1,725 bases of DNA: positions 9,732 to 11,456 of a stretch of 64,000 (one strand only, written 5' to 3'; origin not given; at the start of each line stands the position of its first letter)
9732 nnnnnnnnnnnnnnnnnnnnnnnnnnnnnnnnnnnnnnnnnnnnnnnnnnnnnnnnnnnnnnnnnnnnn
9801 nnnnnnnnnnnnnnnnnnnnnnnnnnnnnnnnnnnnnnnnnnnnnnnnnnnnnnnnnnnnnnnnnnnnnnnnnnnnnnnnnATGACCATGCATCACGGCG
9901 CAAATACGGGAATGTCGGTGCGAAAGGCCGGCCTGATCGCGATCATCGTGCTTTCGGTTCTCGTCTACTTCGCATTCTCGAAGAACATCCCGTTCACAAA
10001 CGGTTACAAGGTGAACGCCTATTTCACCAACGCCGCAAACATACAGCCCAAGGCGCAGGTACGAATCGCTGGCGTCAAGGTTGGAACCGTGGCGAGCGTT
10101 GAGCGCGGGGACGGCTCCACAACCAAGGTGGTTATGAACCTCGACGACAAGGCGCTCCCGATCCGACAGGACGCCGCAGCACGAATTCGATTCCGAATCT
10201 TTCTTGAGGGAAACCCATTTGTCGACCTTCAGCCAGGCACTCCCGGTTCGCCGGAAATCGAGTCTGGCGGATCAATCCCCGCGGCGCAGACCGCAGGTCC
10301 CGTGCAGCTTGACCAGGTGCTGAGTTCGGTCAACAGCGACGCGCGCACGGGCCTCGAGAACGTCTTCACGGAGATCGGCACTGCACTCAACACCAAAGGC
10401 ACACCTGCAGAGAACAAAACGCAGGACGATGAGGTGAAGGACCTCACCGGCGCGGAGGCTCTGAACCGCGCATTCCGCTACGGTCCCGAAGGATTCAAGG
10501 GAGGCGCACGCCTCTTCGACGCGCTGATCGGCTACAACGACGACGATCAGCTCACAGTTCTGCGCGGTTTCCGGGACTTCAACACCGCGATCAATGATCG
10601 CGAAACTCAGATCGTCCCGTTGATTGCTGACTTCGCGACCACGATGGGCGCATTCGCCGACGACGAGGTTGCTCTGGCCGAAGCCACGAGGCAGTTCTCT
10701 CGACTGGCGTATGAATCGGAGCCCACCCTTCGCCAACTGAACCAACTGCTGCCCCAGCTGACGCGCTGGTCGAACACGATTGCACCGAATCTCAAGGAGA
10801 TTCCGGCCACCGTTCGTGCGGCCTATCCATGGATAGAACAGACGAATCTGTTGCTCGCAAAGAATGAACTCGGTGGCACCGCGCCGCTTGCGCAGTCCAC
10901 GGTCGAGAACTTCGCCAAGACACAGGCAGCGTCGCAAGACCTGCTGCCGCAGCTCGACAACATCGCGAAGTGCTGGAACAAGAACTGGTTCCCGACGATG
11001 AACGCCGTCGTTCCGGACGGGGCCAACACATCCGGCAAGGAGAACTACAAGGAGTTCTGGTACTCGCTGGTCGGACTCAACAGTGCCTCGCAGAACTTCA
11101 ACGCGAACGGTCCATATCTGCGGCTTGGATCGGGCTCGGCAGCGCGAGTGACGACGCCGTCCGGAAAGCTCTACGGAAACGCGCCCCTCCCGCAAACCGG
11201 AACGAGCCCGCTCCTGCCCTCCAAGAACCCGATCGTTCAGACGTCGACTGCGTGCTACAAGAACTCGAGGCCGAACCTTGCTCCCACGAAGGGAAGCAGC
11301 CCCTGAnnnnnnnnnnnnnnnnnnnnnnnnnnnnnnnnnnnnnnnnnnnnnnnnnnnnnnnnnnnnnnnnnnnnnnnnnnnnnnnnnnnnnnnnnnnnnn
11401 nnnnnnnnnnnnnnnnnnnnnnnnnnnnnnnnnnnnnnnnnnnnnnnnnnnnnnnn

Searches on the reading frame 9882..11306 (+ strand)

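Call 71: search_protein_families(library=pfam, proteins=[window:9882-11306:+], max_evalue=0.00001)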
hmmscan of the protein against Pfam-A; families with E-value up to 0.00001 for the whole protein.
window:9882-11306:+ (474 aa): 1 family
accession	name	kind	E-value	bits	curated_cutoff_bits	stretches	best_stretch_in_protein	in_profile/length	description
PF02470.25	MlaD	-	1.5e-16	60.8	25.1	1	40-119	1-81/81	MlaD protein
